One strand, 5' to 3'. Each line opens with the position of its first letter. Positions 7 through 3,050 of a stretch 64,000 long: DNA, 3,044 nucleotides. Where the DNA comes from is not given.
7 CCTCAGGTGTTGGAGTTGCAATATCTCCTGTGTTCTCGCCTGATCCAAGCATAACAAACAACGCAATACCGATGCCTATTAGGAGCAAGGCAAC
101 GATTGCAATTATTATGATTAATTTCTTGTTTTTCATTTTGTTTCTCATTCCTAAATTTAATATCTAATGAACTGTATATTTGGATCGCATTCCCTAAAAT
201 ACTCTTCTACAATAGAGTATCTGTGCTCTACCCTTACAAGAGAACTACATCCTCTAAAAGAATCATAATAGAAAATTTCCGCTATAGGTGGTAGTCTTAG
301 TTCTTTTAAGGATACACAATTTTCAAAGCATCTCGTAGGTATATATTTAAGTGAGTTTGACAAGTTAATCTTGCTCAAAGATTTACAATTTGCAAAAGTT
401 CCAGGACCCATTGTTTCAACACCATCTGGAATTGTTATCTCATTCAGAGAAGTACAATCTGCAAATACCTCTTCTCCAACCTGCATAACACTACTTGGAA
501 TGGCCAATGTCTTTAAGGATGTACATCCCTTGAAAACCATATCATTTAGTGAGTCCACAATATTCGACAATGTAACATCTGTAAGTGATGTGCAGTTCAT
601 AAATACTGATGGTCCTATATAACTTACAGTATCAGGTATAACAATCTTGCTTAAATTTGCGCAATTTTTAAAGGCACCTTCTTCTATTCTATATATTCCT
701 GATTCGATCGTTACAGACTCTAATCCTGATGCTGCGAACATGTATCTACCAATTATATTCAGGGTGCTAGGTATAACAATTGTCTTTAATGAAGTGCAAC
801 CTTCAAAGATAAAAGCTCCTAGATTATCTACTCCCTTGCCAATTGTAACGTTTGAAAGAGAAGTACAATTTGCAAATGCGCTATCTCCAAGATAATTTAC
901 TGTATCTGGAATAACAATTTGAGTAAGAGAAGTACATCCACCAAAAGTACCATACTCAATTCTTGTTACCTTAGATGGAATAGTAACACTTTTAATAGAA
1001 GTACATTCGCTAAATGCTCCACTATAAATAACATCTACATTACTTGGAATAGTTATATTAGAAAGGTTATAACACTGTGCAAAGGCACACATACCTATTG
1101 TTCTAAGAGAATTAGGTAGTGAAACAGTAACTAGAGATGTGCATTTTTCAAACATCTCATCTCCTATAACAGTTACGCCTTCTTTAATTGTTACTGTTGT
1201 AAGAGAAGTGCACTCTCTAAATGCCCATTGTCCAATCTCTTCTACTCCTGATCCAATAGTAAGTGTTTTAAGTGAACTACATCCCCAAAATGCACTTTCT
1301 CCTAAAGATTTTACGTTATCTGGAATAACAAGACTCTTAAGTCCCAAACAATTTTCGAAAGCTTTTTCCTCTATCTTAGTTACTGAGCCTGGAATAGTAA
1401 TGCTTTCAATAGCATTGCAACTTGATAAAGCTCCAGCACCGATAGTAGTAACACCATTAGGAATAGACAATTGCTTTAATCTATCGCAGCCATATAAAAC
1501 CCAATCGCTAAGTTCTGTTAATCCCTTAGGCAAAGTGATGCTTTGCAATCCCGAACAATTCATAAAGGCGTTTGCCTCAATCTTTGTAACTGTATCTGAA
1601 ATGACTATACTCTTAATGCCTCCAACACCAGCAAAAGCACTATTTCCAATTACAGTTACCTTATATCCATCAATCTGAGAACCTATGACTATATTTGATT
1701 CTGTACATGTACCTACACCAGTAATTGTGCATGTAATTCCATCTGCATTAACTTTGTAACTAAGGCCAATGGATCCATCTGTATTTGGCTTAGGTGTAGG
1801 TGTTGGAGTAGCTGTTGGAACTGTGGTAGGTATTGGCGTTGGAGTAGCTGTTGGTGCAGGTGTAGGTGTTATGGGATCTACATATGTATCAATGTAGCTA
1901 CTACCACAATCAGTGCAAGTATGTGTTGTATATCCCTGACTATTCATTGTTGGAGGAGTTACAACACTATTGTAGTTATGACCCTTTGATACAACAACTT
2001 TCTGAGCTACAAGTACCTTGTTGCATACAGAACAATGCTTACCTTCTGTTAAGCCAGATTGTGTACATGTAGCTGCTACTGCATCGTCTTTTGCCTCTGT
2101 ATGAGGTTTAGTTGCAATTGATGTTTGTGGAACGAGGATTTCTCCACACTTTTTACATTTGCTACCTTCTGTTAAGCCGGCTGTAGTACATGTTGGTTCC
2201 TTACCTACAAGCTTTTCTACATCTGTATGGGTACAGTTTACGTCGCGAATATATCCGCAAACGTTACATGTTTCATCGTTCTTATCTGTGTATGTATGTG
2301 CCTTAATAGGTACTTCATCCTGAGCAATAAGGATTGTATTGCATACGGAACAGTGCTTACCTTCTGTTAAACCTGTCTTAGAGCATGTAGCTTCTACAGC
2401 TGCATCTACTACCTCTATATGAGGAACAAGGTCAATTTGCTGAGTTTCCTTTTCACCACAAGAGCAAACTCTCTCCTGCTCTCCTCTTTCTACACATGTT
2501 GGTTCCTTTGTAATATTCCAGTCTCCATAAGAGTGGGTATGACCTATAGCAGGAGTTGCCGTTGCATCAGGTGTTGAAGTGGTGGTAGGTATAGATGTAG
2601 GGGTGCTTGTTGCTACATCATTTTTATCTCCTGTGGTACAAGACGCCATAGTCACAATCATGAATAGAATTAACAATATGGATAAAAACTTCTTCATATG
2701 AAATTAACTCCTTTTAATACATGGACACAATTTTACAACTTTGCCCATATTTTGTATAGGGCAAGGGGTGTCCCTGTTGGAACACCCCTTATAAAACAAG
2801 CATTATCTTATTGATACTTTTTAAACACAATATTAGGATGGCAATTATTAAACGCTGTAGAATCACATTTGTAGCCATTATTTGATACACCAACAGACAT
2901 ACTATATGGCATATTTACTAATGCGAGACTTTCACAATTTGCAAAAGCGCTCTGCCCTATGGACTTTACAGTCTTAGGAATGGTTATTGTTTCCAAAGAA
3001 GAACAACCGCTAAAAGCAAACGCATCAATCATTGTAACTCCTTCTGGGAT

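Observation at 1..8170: Tandem paralog array of surface proteins with conserved promoter and hairpin cassettes; potential for gene conversion or antigenic variation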

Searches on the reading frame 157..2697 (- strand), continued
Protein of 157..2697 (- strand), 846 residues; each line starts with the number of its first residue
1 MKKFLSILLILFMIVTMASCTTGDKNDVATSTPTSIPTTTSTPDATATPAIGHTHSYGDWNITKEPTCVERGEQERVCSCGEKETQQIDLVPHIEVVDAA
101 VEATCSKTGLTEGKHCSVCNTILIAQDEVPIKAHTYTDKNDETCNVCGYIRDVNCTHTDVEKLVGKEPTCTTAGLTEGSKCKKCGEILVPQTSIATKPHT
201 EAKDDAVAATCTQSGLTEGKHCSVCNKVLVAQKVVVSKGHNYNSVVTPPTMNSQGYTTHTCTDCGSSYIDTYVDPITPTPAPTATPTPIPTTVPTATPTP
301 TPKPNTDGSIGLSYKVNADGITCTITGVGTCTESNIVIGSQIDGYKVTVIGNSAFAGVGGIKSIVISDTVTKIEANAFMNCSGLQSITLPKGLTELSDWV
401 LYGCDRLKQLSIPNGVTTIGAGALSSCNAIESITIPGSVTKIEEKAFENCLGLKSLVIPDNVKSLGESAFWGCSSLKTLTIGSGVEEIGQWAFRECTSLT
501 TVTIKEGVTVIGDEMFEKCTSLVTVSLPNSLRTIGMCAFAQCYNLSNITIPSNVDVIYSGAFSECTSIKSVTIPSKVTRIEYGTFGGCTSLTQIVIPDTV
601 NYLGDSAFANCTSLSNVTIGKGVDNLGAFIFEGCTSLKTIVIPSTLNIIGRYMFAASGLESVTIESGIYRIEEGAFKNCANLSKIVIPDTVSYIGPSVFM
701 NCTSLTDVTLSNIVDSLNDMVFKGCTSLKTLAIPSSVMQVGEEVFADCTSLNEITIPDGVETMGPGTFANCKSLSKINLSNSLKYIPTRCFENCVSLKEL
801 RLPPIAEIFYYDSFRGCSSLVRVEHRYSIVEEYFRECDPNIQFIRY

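Call 45: search_protein_families(library=pfam, proteins=[L001:17648-20443:-, L001:14822-17278:+], max_evalue=1)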
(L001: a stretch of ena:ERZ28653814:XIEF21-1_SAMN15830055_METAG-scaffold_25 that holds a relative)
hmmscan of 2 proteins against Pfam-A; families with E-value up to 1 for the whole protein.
L001:17648-20443:- (931 aa): 5 families
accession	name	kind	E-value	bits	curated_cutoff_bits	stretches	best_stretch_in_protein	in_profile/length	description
PF25608.1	NAL1_N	-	0.00013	22.1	27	0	600-617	26-43/80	NARROW LEAF 1 N-terminal domain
PF13984.11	MsyB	-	0.00042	21.1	27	0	757-783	90-116/122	MsyB protein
PF19938.4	DUF6400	-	0.0043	17.4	27.1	0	751-770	12-31/69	Family of unknown function (DUF6400)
PF24619.1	Ig_SibA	-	0.0064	16.9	27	1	257-334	61-134/135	SibA-like, immunoglobulin-like domain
PF20886.2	PWP3A-B_C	-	0.021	15.2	27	1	136-239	16-115/141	PWWP domain-containing DNA repair factor 3A/B, C-terminal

L001:14822-17278:+ (818 aa): 6 families
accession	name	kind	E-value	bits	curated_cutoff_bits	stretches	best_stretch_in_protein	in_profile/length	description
PF13306.12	LRR_5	-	1.3e-196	642.9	27.7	6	508-631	2-123/127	BspA type Leucine rich repeat region (6 copies)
PF13855.12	LRR_8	-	1.3e-22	79.7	27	2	664-706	13-56/61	Leucine rich repeat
PF05725.18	FNIP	-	9.8e-07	29.2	21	0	286-326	1-39/44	FNIP Repeat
PF23952.1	LRR_EndoS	-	0.002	18.8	27.9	0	581-618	54-91/116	Endo-beta-N-acetylglucosaminidase EndoS LRR domain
PF08139.17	LPAM_1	-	0.029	15.2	20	1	1-19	1-18/18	Prokaryotic membrane lipoprotein lipid attachment site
PF03589.19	Antiterm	-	0.2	12.3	26.7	0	746-774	15-42/87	Antitermination protein Q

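Call 53: find_homologous_proteins(query=window:157-2697:-, max_evalue=1e-50)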
Query window:157-2697:- (846 aa): 5302 proteins with E <= 1e-50 among 8000 candidates; the best 120 are listed.
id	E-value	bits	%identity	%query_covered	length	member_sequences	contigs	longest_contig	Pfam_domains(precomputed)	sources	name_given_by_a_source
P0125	7.3e-268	909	33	71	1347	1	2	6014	PF13306.13,PF13855.13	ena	-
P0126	7.5e-258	876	37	59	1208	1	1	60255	PF13306.13,PF05725.19,PF13855.13,PF00041.28,PF23952.2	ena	-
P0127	2.0e-257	875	36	56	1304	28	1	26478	PF13306.13,PF25059.2,PF10660.15,PF05725.19,PF12799.14,PF13855.13,PF00041.28,PF16656.12,PF23952.2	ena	-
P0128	2.5e-253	861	36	89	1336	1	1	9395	PF13306.13,PF05725.19,PF13855.13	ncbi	-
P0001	5.4e-238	811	35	57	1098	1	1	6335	PF13306.13,PF07775.17,PF13855.13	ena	-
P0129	5.5e-236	804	33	62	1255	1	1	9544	PF13306.13,PF10660.15,PF00207.29,PF05725.19,PF12799.14,PF13855.13,PF00041.28,PF23952.2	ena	-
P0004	2.7e-227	775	36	88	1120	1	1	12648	PF13306.13,PF05725.19,PF13855.13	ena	-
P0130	2.5e-221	755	30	62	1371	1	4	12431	PF13306.13,PF13855.13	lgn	-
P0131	9.9e-221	753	31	89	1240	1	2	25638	PF13306.13,PF12799.14,PF13855.13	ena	-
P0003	1.6e-217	743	34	85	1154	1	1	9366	PF13306.13,PF12799.14,PF13855.13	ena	-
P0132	2.6e-214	732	36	59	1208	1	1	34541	PF21605.4,PF13306.13,PF25059.2,PF19770.5,PF05725.19,PF13855.13,PF00041.28,PF23952.2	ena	-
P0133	5.0e-213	728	36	59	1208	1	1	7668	PF13306.13,PF25059.2,PF19770.5,PF05725.19,PF13855.13,PF00041.28,PF23952.2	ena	-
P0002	4.0e-211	722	34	93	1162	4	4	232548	PF16250.11,PF13306.13,PF13855.13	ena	-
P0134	2.3e-207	709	45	28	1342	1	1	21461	PF24973.2,PF00963.25,PF26486.1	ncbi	-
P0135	5.4e-207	708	36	59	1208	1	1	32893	PF13306.13,PF19770.5,PF05725.19,PF13855.13,PF00041.28,PF23952.2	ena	-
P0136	2.7e-204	699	33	84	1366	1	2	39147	PF13306.13,PF13855.13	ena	-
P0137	1.0e-201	691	30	74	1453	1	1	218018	PF13306.13,PF12799.14,PF13855.13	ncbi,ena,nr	ncbi:MAG: leucine-rich repeat domain-containing protein [Clostridia bacterium]|nr:leucine-rich repea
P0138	3.9e-201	689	51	22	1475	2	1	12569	PF09479.17,PF13306.13,PF13855.13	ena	-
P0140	4.0e-199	682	33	59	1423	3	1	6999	PF13306.13,PF12799.14,PF13855.13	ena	-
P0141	6.4e-199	681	35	53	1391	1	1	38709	PF13306.13,PF13855.13,PF23952.2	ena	-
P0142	2.1e-198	680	36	59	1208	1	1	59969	PF21605.4,PF13306.13,PF25059.2,PF05725.19,PF13855.13,PF00041.28,PF23952.2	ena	-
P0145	1.7e-197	677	36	59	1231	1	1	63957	PF13306.13,PF25059.2,PF19770.5,PF05725.19,PF13855.13,PF00041.28,PF23952.2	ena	-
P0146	1.1e-195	671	33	61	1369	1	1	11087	PF13306.13,PF05725.19,PF13855.13,PF23952.2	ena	-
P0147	2.4e-195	669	34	58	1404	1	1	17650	PF13306.13,PF05725.19,PF13855.13,PF00041.28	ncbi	-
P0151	7.5e-192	658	36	59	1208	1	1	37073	PF13306.13,PF25059.2,PF05725.19,PF13855.13,PF00041.28,PF23952.2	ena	-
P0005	1.3e-191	657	33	76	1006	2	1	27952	PF13306.13,PF13855.13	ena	-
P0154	3.9e-188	646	33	92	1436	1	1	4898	PF13306.13,PF24973.2,PF13855.13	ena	-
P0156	6.3e-188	645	33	62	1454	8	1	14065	PF13306.13,PF05725.19,PF13855.13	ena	-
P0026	2.9e-186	639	37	55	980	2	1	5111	PF13306.13,PF19770.5,PF05725.19,PF13855.13,PF23952.2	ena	-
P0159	2.1e-185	637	32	74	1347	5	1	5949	PF13306.13,PF13855.13,PF23952.2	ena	-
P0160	2.3e-185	636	36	56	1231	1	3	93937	PF21605.4,PF13306.13,PF25059.2,PF19770.5,PF05725.19,PF13855.13,PF00041.28,PF23952.2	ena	-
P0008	2.7e-185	636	35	56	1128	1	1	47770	PF13306.13,PF13855.13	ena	-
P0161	9.6e-185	634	29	90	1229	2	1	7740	PF13306.13,PF05725.19,PF13855.13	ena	-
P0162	1.5e-184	634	40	57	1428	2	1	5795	PF13306.13,PF25059.2,PF05725.19,PF12799.14,PF13855.13,PF00041.28,PF23952.2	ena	-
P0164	4.3e-184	632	36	56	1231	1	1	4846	PF13306.13,PF25059.2,PF19770.5,PF05725.19,PF13855.13,PF00041.28,PF23952.2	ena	-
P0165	7.9e-184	631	39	61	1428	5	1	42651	PF13306.13,PF25059.2,PF05725.19,PF12799.14,PF13855.13,PF00041.28,PF23952.2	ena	-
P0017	2.8e-183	630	38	53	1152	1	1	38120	PF13306.13,PF05725.19,PF13855.13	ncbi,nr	ncbi:MAG: leucine-rich repeat domain-containing protein [Acutalibacteraceae bacterium]|nr:leucine-ri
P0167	7.7e-181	621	33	70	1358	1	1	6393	PF13306.13,PF00207.29,PF05725.19,PF13855.13,PF23952.2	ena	-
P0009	1.3e-180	621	34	41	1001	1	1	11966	PF13306.13,PF13855.13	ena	-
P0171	3.1e-179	616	36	56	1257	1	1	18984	PF13306.13,PF25059.2,PF05725.19,PF12799.14,PF13855.13,PF00041.28,PF16656.12,PF23952.2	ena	-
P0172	4.0e-179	616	34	56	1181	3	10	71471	PF13306.13,PF18998.7,PF12799.14,PF13855.13,PF23952.2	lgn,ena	-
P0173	5.1e-179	615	34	59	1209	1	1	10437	PF13306.13,PF13855.13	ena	-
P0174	6.3e-179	615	29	89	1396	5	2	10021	PF13306.13,PF12799.14,PF13855.13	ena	-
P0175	7.0e-179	615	29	85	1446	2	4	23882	PF09479.17,PF13306.13,PF12799.14,PF13855.13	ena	-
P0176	8.0e-179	615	38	56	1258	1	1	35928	PF21605.4,PF13306.13,PF25059.2,PF10660.15,PF26586.1,PF05725.19,PF12799.14,PF13855.13,PF00041.28,PF23952.2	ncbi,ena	-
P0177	1.9e-178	614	35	57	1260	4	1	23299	PF13306.13,PF05725.19,PF13855.13,PF00041.28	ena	-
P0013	2.4e-178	613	32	88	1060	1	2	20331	PF13306.13,PF13855.13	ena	-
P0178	6.8e-178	612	36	59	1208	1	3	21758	PF21605.4,PF13306.13,PF25059.2,PF05725.19,PF13855.13,PF00041.28,PF23952.2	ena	-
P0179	1.9e-177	610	28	87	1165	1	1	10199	PF13306.13,PF13855.13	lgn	-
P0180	2.8e-177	610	34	55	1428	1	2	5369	PF13306.13,PF12799.14,PF13855.13,PF23952.2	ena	-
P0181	9.3e-177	608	36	55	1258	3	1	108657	PF13306.13,PF25059.2,PF10660.15,PF05725.19,PF12799.14,PF13855.13,PF00041.28,PF16656.12,PF23952.2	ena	-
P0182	1.3e-176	607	35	59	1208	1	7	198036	PF21605.4,PF13306.13,PF25059.2,PF05725.19,PF13855.13,PF00041.28,PF23952.2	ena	-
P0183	1.3e-176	607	35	59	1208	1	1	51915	PF21605.4,PF13306.13,PF25059.2,PF05725.19,PF13855.13,PF00041.28,PF23952.2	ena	-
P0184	1.6e-176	607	36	59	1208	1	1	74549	PF21605.4,PF13306.13,PF25059.2,PF05725.19,PF13855.13,PF00041.28,PF23952.2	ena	-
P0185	8.3e-176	605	34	39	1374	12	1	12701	PF13306.13,PF00395.26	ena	-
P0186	1.3e-175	604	35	59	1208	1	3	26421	PF21605.4,PF13306.13,PF25059.2,PF05725.19,PF13855.13,PF00041.28,PF23952.2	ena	-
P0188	2.5e-175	603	35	59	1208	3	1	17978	PF21605.4,PF13306.13,PF25059.2,PF05725.19,PF13855.13,PF00041.28,PF23952.2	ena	-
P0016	3.6e-175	603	33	92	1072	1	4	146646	PF13306.13,PF13855.13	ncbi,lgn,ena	-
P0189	4.4e-175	602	36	59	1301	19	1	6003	PF21605.4,PF13306.13,PF25059.2,PF19770.5,PF05725.19,PF13855.13,PF00041.28,PF23952.2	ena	-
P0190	6.8e-175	602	30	59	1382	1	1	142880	PF13306.13,PF00404.25,PF00207.29,PF13855.13,PF23952.2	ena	-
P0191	1.1e-174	601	28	97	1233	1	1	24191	PF13306.13,PF13855.13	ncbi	-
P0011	2.2e-174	600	29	91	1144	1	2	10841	PF13306.13,PF13855.13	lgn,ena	-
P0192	2.2e-174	600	31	91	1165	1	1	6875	PF16250.11,PF13306.13,PF13855.13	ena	-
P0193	2.8e-174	600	31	91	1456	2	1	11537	PF13306.13,PF05725.19,PF13855.13,PF23952.2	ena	-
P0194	3.6e-174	599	39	57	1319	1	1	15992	PF21605.4,PF13306.13,PF25059.2,PF05725.19,PF13855.13,PF00041.28,PF23952.2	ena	-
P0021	9.2e-174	598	32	96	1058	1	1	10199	PF13306.13,PF12799.14,PF13855.13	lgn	-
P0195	1.2e-173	598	38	51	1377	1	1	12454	PF13306.13,PF00207.29,PF13855.13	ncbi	-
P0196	2.2e-173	597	35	59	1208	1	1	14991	PF13306.13,PF13855.13,PF00041.28,PF23952.2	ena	-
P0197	5.2e-173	596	26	91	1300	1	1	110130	PF13306.13,PF13855.13,PF23952.2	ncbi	-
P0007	8.2e-173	595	34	83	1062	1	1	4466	PF13306.13,PF05725.19,PF13855.13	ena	-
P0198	1.1e-172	595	38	58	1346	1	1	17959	PF21605.4,PF13306.13,PF25059.2,PF10660.15,PF05725.19,PF12799.14,PF13855.13,PF00041.28,PF23952.2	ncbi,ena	-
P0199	4.1e-172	593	37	55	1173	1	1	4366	PF13306.13,PF13855.13,PF23952.2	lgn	-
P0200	4.9e-172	592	40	57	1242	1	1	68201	PF13306.13,PF07523.19,PF00395.26,PF02368.25,PF13855.13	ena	-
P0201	9.5e-172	591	34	61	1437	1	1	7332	PF13306.13,PF13855.13,PF23952.2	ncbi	-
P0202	1.9e-170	587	34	95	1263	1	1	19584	PF13306.13,PF13855.13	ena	-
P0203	3.4e-170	586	36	56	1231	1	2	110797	PF21605.4,PF13306.13,PF25059.2,PF05725.19,PF13855.13,PF00041.28,PF23952.2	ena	-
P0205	3.8e-169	583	30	88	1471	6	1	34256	PF13306.13,PF13855.13,PF23952.2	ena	-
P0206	5.1e-169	582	30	84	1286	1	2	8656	PF13306.13,PF13855.13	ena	-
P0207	5.8e-169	582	33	59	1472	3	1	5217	PF09479.17,PF13306.13,PF05725.19,PF12799.14,PF13855.13,PF23952.2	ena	-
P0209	3.0e-168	580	29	94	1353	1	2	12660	PF13306.13,PF13855.13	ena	-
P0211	6.8e-168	579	30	91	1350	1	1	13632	PF13306.13,PF24973.2,PF13855.13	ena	-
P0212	1.5e-167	578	35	59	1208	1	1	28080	PF13306.13,PF25059.2,PF05725.19,PF13855.13,PF00041.28,PF16656.12,PF23952.2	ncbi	-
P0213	2.9e-167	577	36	59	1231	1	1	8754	PF21605.4,PF13306.13,PF25059.2,PF13855.13,PF00041.28,PF23952.2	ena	-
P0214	3.8e-167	576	36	56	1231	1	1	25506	PF21605.4,PF13306.13,PF25059.2,PF05725.19,PF13855.13,PF00041.28,PF23952.2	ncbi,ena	-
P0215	4.1e-167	576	35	59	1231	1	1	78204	PF21605.4,PF13306.13,PF25059.2,PF05725.19,PF13855.13,PF00041.28,PF23952.2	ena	-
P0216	1.0e-166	575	34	60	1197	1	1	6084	PF13306.13,PF13855.13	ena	-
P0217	1.7e-166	574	36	59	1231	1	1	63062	PF21605.4,PF13306.13,PF25059.2,PF19770.5,PF05725.19,PF13855.13,PF00041.28,PF23952.2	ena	-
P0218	2.0e-166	574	30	61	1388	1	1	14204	PF13306.13,PF12799.14,PF13855.13,PF23952.2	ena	-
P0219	2.3e-166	574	38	25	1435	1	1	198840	PF13306.13,PF00041.28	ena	-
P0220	2.6e-166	573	35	59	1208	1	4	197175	PF21605.4,PF13306.13,PF05725.19,PF13855.13,PF00041.28,PF23952.2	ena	-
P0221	2.6e-166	573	35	59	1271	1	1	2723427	PF13306.13,PF19770.5,PF05725.19,PF13855.13,PF00041.28,PF23952.2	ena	-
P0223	4.7e-166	573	30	90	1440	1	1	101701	PF13306.13,PF05725.19,PF13855.13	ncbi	-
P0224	5.5e-166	572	36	59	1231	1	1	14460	PF13306.13,PF25059.2,PF19770.5,PF05725.19,PF13855.13,PF00041.28,PF23952.2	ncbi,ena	-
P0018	1.4e-165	571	32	74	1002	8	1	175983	PF13306.13,PF13855.13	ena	-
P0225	1.7e-165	571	36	59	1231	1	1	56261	PF13306.13,PF25059.2,PF19770.5,PF05725.19,PF13855.13,PF00041.28,PF23952.2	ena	-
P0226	1.7e-165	571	31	54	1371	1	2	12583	PF13306.13,PF00395.26,PF13855.13,PF23952.2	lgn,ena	-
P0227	1.9e-165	571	35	61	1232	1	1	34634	PF13306.13,PF19770.5,PF13855.13,PF00041.28,PF23952.2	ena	-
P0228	3.1e-165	570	36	59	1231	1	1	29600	PF13306.13,PF25059.2,PF19770.5,PF05725.19,PF13855.13,PF00041.28,PF23952.2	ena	-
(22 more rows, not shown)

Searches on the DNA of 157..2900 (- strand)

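Call 14: search_rna_families(source=window, start=2600, end=2900, threshold=evalue, max_evalue=10)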
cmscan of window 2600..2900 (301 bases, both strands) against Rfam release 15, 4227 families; matches with E-value up to 10: 4.
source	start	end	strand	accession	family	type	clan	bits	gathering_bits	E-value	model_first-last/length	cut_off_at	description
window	2733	2789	-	RF02527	SSRC38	Gene; sRNA;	-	15.5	80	1.9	1-166/166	no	Streptococcus sRNA SSRC38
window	2619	2643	-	RF03012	Mu-gpT-DE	Gene; sRNA;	-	14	49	1.2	1-53/53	no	Mu-gpT-DE RNA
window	2679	2789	-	RF01464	rliA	Gene; sRNA;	-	12.6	50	3.7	1-224/224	no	Listeria sRNA rliA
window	2747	2832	+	RF01653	ceN80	Gene; snRNA; snoRNA; HACA-box;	-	12.2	80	7.3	1-131/131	no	Caenorhabditis snoRNA ceN80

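Call 69: search_rna_families(source=L001, start=12400, end=17700, threshold=evalue, max_evalue=0.1)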
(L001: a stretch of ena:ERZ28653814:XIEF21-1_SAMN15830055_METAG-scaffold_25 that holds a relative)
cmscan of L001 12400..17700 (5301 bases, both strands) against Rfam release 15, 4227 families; matches with E-value up to 0.1: 2.
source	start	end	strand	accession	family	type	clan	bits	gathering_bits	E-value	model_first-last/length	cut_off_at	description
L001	17468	17540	+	RF00005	tRNA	Gene; tRNA;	CL00001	65.9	29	3.5e-13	1-71/71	no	tRNA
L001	17493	17541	-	RF04354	Plastid-ycf2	Cis-reg;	-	27.4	65.7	0.015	1-75/75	no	Plastid-ycf2 5UTR RNA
